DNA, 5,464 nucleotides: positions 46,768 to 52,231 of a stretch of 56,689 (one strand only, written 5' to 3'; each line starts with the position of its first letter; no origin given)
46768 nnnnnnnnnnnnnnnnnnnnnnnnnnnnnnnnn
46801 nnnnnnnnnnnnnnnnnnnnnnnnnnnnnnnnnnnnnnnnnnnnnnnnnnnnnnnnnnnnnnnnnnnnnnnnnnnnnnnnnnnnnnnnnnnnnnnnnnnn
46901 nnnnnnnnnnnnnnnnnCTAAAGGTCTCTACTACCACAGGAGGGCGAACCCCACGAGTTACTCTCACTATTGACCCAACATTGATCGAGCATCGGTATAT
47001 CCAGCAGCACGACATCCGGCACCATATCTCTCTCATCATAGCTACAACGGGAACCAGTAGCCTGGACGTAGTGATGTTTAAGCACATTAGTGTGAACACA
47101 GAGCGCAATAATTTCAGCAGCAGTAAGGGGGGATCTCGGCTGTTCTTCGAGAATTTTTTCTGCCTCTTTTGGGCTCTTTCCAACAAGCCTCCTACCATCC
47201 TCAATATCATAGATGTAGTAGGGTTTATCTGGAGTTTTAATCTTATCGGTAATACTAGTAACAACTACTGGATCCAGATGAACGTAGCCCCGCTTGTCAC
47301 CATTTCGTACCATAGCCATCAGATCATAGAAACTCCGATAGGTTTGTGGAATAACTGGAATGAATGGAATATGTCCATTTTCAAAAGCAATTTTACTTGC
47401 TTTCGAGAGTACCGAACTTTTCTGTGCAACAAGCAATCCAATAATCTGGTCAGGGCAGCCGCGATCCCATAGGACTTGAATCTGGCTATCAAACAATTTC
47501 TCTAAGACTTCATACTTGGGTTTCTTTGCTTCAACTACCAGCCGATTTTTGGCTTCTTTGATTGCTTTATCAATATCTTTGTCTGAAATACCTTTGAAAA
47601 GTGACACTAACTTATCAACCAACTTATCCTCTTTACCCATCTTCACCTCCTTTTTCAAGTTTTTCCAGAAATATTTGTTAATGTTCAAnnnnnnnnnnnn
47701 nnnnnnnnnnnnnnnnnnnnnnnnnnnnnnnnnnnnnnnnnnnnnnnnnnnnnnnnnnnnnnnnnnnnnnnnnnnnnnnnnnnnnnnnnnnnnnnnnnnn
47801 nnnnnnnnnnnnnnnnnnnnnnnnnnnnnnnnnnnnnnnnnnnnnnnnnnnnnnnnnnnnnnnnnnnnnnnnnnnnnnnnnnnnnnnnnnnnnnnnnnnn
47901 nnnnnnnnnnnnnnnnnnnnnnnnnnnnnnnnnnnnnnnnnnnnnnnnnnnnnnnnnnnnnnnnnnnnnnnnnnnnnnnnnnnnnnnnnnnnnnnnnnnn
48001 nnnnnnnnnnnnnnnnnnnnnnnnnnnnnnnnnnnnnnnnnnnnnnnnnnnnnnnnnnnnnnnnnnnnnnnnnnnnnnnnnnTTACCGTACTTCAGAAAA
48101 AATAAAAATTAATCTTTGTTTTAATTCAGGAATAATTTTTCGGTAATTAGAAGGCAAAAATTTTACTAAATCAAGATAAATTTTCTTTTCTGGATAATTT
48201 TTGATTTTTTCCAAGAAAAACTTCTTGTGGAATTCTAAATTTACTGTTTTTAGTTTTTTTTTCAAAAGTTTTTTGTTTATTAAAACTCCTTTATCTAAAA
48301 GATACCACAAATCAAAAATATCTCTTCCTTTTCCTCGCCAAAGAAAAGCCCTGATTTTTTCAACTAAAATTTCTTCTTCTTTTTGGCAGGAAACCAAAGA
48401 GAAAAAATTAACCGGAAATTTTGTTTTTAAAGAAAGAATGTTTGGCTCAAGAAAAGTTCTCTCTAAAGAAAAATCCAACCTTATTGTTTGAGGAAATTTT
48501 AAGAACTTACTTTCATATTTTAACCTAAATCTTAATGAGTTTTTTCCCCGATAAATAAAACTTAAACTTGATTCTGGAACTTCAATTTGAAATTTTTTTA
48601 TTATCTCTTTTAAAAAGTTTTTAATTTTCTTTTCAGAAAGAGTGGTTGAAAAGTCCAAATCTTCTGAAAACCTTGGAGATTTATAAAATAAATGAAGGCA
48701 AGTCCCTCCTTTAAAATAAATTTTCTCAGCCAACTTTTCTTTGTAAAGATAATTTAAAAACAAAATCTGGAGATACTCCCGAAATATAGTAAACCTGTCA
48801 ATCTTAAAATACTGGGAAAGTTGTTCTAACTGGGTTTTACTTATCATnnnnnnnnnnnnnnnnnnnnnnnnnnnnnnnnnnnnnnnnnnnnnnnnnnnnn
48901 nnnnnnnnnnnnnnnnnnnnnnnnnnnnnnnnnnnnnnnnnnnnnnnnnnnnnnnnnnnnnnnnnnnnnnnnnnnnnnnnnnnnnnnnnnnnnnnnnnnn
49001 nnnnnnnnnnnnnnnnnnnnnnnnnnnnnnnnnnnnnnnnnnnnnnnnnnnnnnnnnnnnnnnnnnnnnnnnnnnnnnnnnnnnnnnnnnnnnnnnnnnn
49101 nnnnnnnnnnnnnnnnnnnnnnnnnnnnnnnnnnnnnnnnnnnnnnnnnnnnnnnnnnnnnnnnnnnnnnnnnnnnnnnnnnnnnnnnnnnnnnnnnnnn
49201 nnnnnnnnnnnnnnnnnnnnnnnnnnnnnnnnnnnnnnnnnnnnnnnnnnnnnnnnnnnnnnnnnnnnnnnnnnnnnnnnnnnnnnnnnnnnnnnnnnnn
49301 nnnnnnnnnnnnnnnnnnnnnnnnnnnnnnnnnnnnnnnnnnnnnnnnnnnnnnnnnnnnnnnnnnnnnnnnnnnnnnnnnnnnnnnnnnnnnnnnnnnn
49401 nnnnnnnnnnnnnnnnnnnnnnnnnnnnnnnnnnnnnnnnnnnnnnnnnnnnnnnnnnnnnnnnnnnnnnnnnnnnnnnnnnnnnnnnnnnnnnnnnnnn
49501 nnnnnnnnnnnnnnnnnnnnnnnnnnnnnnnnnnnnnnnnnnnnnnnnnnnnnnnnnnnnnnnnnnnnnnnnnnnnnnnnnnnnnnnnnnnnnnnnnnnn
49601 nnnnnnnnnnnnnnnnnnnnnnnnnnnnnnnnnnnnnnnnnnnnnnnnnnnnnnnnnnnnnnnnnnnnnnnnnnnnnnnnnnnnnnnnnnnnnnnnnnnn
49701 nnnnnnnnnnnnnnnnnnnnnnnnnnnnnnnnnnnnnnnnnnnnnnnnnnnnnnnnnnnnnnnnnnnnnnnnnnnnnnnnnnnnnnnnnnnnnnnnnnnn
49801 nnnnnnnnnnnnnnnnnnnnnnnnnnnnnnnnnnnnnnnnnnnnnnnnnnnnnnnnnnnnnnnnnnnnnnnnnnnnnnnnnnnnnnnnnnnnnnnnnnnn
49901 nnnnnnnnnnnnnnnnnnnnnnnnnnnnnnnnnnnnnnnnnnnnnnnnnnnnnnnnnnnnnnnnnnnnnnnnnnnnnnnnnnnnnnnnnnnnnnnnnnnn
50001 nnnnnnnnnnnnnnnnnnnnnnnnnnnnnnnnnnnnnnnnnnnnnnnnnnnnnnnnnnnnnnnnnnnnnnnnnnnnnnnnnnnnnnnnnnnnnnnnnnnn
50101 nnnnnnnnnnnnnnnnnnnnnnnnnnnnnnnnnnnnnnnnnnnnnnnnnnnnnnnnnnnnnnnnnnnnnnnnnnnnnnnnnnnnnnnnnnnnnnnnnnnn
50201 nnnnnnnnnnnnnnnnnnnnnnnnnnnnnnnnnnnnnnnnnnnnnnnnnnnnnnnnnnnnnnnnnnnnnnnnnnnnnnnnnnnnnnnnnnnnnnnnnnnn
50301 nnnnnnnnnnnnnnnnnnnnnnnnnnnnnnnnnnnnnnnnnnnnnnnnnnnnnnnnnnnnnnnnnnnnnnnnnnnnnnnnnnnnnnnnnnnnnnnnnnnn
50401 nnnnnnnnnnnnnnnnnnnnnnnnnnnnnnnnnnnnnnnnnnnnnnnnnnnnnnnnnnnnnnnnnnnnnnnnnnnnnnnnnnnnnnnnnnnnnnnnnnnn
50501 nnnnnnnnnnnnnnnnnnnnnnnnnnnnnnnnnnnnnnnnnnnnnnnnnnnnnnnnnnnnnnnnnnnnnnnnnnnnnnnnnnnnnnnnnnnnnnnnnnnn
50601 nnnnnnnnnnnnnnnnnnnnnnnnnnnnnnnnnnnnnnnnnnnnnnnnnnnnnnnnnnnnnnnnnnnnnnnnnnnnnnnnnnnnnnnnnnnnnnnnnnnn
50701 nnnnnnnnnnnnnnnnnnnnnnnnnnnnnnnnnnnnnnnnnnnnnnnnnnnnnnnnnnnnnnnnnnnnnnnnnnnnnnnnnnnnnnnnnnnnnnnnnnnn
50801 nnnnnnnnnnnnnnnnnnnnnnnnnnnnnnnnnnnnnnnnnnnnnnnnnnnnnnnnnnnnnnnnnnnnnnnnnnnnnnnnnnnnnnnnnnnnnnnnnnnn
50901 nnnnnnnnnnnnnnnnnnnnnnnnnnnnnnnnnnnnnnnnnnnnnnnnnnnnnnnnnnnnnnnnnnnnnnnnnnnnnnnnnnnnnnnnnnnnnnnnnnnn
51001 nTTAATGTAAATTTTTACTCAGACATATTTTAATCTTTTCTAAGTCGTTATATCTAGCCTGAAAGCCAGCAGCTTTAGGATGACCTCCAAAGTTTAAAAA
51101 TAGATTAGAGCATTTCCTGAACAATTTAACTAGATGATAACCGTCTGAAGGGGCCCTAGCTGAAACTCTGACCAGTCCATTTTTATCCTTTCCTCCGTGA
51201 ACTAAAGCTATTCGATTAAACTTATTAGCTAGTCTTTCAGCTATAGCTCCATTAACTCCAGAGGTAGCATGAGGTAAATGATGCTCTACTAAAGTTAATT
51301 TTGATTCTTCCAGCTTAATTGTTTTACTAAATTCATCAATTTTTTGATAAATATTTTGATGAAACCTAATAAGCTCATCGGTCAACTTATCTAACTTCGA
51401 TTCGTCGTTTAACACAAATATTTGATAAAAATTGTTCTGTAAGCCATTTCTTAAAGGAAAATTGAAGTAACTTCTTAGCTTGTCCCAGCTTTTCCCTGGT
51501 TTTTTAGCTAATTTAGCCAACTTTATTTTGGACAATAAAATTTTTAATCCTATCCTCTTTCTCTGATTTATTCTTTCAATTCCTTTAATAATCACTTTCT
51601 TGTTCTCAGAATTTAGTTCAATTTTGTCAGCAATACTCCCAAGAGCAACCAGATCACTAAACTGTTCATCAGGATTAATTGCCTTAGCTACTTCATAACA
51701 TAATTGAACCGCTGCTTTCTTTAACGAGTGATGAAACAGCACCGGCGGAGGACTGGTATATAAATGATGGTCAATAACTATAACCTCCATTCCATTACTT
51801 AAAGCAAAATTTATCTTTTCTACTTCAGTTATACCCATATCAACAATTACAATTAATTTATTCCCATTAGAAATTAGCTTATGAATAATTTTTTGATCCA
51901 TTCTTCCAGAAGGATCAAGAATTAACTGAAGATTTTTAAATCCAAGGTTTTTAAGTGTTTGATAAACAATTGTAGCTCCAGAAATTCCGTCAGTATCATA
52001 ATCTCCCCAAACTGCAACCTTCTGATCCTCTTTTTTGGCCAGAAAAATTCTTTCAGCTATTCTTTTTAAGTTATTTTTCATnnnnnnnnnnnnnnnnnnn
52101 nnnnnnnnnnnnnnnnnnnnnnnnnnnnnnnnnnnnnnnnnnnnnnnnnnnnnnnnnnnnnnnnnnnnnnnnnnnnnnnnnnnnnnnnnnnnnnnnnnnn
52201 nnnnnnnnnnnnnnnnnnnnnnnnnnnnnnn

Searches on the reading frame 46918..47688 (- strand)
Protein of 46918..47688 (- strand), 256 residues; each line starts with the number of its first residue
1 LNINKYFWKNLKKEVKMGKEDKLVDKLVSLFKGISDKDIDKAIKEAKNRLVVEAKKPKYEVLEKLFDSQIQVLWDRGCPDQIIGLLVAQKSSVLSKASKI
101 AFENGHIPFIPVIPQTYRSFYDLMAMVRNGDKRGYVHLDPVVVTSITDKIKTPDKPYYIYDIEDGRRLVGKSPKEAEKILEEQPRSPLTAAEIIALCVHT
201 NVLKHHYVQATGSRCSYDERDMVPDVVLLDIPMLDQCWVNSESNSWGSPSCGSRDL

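Call 90: search_protein_families(library=pfam, proteins=[window:46918-47688:-], max_evalue=0.001)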
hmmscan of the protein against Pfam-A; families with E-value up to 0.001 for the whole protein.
window:46918-47688:- (256 aa): 1 family
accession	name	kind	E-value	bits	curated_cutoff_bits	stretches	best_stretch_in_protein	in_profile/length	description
PF18959.5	DUF5701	-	1.5e-12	48.2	27.4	1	104-253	34-202/206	Family of unknown function (DUF5701)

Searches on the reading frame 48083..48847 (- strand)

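Call 90: search_protein_families(library=pfam, proteins=[window:48083-48847:-], max_evalue=0.001)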
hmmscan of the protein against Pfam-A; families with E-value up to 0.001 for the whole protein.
window:48083-48847:- (254 aa): 1 family
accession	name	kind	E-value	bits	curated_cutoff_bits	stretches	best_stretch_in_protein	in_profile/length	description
PF08843.17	AbiEii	-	1.1e-29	104.5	22.5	1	32-214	4-199/238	Nucleotidyl transferase AbiEii toxin, Type IV TA system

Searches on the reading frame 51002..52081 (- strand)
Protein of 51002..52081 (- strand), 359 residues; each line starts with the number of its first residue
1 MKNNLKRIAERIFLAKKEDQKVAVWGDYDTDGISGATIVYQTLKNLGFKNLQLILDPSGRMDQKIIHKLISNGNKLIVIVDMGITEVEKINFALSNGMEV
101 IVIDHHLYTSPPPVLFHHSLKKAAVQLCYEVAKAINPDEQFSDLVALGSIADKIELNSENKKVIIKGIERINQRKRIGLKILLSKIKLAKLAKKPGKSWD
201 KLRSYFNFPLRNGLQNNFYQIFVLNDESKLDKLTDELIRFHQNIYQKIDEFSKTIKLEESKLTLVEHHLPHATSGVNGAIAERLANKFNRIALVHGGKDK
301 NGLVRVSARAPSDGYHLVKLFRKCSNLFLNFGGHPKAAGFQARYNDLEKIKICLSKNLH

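Call 27: search_protein_families(library=pfam, proteins=[window:51002-52081:-], max_evalue=0.0001)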
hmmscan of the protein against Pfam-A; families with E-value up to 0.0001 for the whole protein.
window:51002-52081:- (359 aa): 2 families
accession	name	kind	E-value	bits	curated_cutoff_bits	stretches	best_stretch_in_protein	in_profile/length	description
PF01368.27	DHH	-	1.7e-18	67.5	28.1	1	21-148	1-124/125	DHH family, N-terminal domain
PF02272.25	DHHA1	-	3.3e-10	40.8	25.9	1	272-350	13-92/102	DHHA1 domain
